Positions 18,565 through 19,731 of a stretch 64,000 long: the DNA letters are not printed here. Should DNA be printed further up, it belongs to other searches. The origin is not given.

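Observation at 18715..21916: Three paralogous binding-protein plus hybrid-kinase pairs and a fourth orphan binding protein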

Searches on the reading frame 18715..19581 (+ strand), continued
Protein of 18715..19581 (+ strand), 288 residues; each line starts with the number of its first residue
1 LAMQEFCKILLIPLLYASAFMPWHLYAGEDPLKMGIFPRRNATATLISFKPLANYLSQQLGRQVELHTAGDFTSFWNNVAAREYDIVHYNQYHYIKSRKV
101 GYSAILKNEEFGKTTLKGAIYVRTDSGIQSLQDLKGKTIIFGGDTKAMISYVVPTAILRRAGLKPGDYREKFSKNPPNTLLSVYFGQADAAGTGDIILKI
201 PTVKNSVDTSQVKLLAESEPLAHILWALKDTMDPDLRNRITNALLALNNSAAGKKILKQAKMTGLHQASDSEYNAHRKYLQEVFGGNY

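Call 23: search_protein_families(library=pfam, proteins=[L003:8856-11030:+, L007:8805-10871:+, L010:8808-11252:+, L017:8847-10997:+, L062:8737-11949:+, L018:8882-9454:+, L002:5142-6470:+, L033:8862-11204:+, L079:8786-11365:+, L004:8092-11100:+], max_evalue=0.01)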
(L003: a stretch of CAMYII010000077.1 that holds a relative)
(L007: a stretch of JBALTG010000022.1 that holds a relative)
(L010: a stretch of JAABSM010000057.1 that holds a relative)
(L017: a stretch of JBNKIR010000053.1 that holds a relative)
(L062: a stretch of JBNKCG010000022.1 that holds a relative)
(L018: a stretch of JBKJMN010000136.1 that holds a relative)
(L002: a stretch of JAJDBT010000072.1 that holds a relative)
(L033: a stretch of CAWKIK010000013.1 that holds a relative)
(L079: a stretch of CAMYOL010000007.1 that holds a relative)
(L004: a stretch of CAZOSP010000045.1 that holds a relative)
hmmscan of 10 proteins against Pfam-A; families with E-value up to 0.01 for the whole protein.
L003:8856-11030:+ (724 aa): 3 families
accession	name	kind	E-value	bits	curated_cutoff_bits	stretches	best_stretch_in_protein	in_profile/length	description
PF00563.25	EAL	-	2.4e-82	276.3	31.3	1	464-697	3-236/236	EAL domain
PF00990.26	GGDEF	-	6.1e-45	153.3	23.8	1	288-441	1-158/161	Diguanylate cyclase, GGDEF domain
PF00672.30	HAMP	-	9.6e-12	45.5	25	1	196-246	2-52/53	HAMP domain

L007:8805-10871:+ (688 aa): 3 families
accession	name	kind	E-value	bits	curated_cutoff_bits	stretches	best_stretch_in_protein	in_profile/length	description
PF00563.25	EAL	-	5.2e-74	249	31.3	1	421-655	2-236/236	EAL domain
PF00990.26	GGDEF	-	8.8e-50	169.1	23.8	1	244-400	1-160/161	Diguanylate cyclase, GGDEF domain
PF00672.30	HAMP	-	3.6e-07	30.8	25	1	192-235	9-53/53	HAMP domain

L010:8808-11252:+ (814 aa): 8 families
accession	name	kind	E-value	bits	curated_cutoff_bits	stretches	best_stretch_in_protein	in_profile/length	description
PF00563.25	EAL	-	5.1e-74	249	31.3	1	557-793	2-236/236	EAL domain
PF00990.26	GGDEF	-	1.6e-48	164.9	23.8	1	380-536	1-160/161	Diguanylate cyclase, GGDEF domain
PF13426.13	PAS_9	-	2.3e-19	70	27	1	266-367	2-102/103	PAS domain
PF00989.32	PAS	-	2.8e-16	60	22.6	1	256-366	2-113/113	PAS fold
PF08447.18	PAS_3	-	6.2e-14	52.5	25.6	1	278-362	2-88/89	PAS fold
PF00672.30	HAMP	-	2.9e-13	50.4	25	1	201-249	5-53/53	HAMP domain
PF08448.16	PAS_4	-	2.7e-09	37.7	23.1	1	261-370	1-109/110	PAS fold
PF13188.13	PAS_8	-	6e-08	32.8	21.8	1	256-302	2-46/65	PAS domain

L017:8847-10997:+ (716 aa): 5 families
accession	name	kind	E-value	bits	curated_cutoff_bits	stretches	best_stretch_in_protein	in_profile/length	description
PF00563.25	EAL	-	3e-74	249.8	31.3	1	457-691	2-236/236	EAL domain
PF00990.26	GGDEF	-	1e-45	155.8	23.8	1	283-434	2-157/161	Diguanylate cyclase, GGDEF domain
PF00672.30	HAMP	-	2.2e-12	47.5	25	1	191-240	3-52/53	HAMP domain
PF01601.21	CoV_S2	-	0.0023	17.1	40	1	165-282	160-260/521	Coronavirus spike glycoprotein S2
PF07889.17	DUF1664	-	0.0046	17.4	34.6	0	179-299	10-122/124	Protein of unknown function (DUF1664)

L062:8737-11949:+ (1070 aa): 9 families
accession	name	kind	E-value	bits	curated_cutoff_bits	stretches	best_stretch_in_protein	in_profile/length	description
PF00563.25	EAL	-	4.9e-68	229.4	31.3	1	700-935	2-236/236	EAL domain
PF00990.26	GGDEF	-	2.6e-46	157.8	23.8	1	522-680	1-161/161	Diguanylate cyclase, GGDEF domain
PF13426.13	PAS_9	-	3.6e-37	127.2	27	2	408-509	2-102/103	PAS domain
PF00989.32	PAS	-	3.8e-27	95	22.6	2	406-508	10-113/113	PAS fold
PF08448.16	PAS_4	-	8.7e-22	77.9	23.1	2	282-391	2-110/110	PAS fold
PF08447.18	PAS_3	-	4.4e-17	62.6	25.6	2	298-379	2-85/89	PAS fold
PF13188.13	PAS_8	-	3.1e-14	52.7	21.8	2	276-330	2-54/65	PAS domain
PF13682.11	CZB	-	1.8e-13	51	29.4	1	974-1037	1-63/64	Chemoreceptor zinc-binding domain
PF00672.30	HAMP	-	1.1e-09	38.9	25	1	200-247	5-52/53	HAMP domain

L018:8882-9454:+ (190 aa): 0 families

L002:5142-6470:+ (442 aa): 1 family
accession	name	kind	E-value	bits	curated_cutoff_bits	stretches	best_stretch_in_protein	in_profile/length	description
PF07396.17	Porin_O_P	-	2e-10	40.9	20.9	1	80-177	14-115/370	Phosphate-selective porin O and P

L033:8862-11204:+ (780 aa): 3 families
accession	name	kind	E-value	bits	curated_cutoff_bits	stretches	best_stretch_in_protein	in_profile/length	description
PF00563.25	EAL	-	1.5e-68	231.2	31.3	1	525-759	3-236/236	EAL domain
PF00990.26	GGDEF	-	1.2e-49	168.6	23.8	1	347-503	1-160/161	Diguanylate cyclase, GGDEF domain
PF00672.30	HAMP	-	0.00046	20.9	25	1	289-337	4-52/53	HAMP domain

L079:8786-11365:+ (859 aa): 2 families
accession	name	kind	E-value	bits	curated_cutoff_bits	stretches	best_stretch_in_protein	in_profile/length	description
PF00563.25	EAL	-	3.5e-74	249.6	31.3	1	600-835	2-236/236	EAL domain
PF00990.26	GGDEF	-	1.4e-51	174.9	23.8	1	423-580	1-161/161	Diguanylate cyclase, GGDEF domain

L004:8092-11100:+ (1002 aa): 7 families
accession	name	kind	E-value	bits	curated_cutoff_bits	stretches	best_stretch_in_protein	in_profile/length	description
PF00072.30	Response_reg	-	7.6e-47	158.5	30.2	2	753-861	1-110/111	Response regulator receiver domain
PF02518.31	HATPase_c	-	2.8e-29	102.2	26.4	1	608-717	2-110/111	Histidine kinase-, DNA gyrase B-, and HSP90-like ATPase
PF00512.31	HisKA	-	2.3e-18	66.4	26.9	1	491-559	2-66/66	His Kinase A (phospho-acceptor) domain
PF00672.30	HAMP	-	4.4e-13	49.8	25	1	221-269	5-53/53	HAMP domain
PF13589.12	HATPase_c_3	-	1.5e-05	25.5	25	1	612-685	3-78/137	Histidine kinase-, DNA gyrase B-, and HSP90-like ATPase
PF05226.16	CHASE2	-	0.0017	18.4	26.3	0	905-985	60-128/257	CHASE2 domain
PF13581.12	HATPase_c_2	-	0.0028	18.1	27.4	1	609-689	29-107/127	Histidine kinase-like ATPase domain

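Call 24: search_solved_structures(query=A1, max_evalue=0.01)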
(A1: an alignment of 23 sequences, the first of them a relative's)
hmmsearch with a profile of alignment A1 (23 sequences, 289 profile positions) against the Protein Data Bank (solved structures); distinct sequences matched with E-value up to 0.01: 17.
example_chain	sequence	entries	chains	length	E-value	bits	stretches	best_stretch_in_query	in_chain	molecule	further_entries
5jvb_A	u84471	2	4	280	3.5e-34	121.7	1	23-280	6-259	Phosphonate ABC transporter, periplasmic phosphonate-binding protein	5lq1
5o2j_A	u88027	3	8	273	1.1e-31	113.5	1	28-280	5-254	Probable phosphite transport system-binding protein PtxB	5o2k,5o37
5lv1_A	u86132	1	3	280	6.2e-28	101.2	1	27-279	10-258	PtxB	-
6x8w_A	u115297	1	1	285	3.5e-15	59.3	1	43-284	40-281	ArrX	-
6x6b_A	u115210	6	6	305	5.2e-15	58.8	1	43-284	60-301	ArrX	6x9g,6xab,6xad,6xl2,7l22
3s4u_A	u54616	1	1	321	7.4e-13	51.7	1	26-279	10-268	PhnD, subunit of alkylphosphonate ABC transporter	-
3p7i_A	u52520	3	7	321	1e-12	51.3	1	26-279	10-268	PhnD, subunit of alkylphosphonate ABC transporter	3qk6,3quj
6ght_A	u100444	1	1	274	9e-11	44.9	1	32-276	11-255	Probable phosphite transport system-binding protein HtxB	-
6ghq_A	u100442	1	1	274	1.7e-10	43.9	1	32-276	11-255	Probable phosphite transport system-binding protein HtxB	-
5me4_A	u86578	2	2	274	2.9e-10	43.2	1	32-276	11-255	Probable phosphite transport system-binding protein HtxB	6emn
7s6g_A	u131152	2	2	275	2.2e-09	40.3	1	31-278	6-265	Phosphonate ABC type transporter/ substrate binding component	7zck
5lq5_A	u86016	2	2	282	1.3e-08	37.7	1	30-282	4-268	Putative phosphonate binding protein for ABC transporter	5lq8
6esk_A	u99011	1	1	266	1.4e-08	37.7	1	48-281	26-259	Putative periplasmic phosphite-binding-like protein (Pbl) PtxB-like protein designated Aio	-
6esv_A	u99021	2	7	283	1.6e-08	37.4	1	48-281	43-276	Putative periplasmic phosphite-binding-like protein (Pbl) PtxB-like protein designated Aio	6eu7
8ed5_A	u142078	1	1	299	2e-08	37.1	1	49-281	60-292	Putative periplasmic phosphite-binding-like protein (Pbl) PtxB-like protein designated Aio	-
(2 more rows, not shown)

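Call 47: search_protein_families(library=pfam, proteins=[L003:8856-9500:+, L007:8805-9450:+], max_evalue=10)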
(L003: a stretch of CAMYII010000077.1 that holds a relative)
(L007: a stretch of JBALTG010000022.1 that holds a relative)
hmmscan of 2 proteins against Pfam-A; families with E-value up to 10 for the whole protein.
L003:8856-9500:+ (215 aa): 2 families
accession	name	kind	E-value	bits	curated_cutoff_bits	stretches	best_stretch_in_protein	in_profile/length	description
PF17152.10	CHASE8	-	0.012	16.3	27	1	56-159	10-101/102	Periplasmic sensor domain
PF25626.1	Plectro_ORF9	-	1.1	10.1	27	0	117-141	9-33/77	Plectrovirus ORF9 capsid protein family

L007:8805-9450:+ (215 aa): 3 families
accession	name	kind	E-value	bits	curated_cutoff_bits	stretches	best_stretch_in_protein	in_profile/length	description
PF17203.10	sCache_3_2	-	0.055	14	28.4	1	64-162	37-138/140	Single cache domain 3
PF04689.18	S1FA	-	0.39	11.3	21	1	10-35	14-39/66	DNA binding protein S1FA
PF25259.1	DUF7860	-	3.3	8.5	27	1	154-184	39-69/75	Family of unknown function (DUF7860)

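Call 49: search_solved_structures(query=window:18715-19581:+, max_evalue=0.01, show_alignments=5)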
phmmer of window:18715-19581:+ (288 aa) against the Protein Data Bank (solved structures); distinct sequences matched with E-value up to 0.01: 14.
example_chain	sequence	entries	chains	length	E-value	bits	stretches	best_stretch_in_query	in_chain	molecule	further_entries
5o2j_A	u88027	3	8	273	5.2e-23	85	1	28-276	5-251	Probable phosphite transport system-binding protein PtxB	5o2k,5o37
5jvb_A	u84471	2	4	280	5.5e-23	84.9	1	31-278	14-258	Phosphonate ABC transporter, periplasmic phosphonate-binding protein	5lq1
5lv1_A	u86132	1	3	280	7.2e-22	81.3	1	28-278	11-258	PtxB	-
6ght_A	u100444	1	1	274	3.7e-09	39.6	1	29-273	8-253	Probable phosphite transport system-binding protein HtxB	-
6ghq_A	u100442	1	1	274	6.8e-09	38.7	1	29-273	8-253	Probable phosphite transport system-binding protein HtxB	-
5me4_A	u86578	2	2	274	6.9e-09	38.7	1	29-273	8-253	Probable phosphite transport system-binding protein HtxB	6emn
6x8w_A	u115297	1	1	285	1.5e-07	34.3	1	43-205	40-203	ArrX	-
6x6b_A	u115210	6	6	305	1.9e-07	34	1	43-205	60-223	ArrX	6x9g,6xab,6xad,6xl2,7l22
8ed5_A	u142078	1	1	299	0.00047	22.9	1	41-275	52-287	Putative periplasmic phosphite-binding-like protein (Pbl) PtxB-like protein designated Aio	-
6esk_A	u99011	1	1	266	0.0009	21.9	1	50-275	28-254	Putative periplasmic phosphite-binding-like protein (Pbl) PtxB-like protein designated Aio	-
6esv_A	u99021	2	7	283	0.0011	21.6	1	50-275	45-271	Putative periplasmic phosphite-binding-like protein (Pbl) PtxB-like protein designated Aio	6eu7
9lf9_A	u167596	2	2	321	0.0019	20.9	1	124-250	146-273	Phosphonate ABC transporter, periplasmic phosphonate-binding protein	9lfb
3n5l_A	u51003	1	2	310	0.0047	19.6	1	33-272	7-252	Binding protein component of ABC phosphonate transporter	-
7s6g_A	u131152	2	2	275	0.0048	19.6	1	32-241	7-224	Phosphonate ABC type transporter/ substrate binding component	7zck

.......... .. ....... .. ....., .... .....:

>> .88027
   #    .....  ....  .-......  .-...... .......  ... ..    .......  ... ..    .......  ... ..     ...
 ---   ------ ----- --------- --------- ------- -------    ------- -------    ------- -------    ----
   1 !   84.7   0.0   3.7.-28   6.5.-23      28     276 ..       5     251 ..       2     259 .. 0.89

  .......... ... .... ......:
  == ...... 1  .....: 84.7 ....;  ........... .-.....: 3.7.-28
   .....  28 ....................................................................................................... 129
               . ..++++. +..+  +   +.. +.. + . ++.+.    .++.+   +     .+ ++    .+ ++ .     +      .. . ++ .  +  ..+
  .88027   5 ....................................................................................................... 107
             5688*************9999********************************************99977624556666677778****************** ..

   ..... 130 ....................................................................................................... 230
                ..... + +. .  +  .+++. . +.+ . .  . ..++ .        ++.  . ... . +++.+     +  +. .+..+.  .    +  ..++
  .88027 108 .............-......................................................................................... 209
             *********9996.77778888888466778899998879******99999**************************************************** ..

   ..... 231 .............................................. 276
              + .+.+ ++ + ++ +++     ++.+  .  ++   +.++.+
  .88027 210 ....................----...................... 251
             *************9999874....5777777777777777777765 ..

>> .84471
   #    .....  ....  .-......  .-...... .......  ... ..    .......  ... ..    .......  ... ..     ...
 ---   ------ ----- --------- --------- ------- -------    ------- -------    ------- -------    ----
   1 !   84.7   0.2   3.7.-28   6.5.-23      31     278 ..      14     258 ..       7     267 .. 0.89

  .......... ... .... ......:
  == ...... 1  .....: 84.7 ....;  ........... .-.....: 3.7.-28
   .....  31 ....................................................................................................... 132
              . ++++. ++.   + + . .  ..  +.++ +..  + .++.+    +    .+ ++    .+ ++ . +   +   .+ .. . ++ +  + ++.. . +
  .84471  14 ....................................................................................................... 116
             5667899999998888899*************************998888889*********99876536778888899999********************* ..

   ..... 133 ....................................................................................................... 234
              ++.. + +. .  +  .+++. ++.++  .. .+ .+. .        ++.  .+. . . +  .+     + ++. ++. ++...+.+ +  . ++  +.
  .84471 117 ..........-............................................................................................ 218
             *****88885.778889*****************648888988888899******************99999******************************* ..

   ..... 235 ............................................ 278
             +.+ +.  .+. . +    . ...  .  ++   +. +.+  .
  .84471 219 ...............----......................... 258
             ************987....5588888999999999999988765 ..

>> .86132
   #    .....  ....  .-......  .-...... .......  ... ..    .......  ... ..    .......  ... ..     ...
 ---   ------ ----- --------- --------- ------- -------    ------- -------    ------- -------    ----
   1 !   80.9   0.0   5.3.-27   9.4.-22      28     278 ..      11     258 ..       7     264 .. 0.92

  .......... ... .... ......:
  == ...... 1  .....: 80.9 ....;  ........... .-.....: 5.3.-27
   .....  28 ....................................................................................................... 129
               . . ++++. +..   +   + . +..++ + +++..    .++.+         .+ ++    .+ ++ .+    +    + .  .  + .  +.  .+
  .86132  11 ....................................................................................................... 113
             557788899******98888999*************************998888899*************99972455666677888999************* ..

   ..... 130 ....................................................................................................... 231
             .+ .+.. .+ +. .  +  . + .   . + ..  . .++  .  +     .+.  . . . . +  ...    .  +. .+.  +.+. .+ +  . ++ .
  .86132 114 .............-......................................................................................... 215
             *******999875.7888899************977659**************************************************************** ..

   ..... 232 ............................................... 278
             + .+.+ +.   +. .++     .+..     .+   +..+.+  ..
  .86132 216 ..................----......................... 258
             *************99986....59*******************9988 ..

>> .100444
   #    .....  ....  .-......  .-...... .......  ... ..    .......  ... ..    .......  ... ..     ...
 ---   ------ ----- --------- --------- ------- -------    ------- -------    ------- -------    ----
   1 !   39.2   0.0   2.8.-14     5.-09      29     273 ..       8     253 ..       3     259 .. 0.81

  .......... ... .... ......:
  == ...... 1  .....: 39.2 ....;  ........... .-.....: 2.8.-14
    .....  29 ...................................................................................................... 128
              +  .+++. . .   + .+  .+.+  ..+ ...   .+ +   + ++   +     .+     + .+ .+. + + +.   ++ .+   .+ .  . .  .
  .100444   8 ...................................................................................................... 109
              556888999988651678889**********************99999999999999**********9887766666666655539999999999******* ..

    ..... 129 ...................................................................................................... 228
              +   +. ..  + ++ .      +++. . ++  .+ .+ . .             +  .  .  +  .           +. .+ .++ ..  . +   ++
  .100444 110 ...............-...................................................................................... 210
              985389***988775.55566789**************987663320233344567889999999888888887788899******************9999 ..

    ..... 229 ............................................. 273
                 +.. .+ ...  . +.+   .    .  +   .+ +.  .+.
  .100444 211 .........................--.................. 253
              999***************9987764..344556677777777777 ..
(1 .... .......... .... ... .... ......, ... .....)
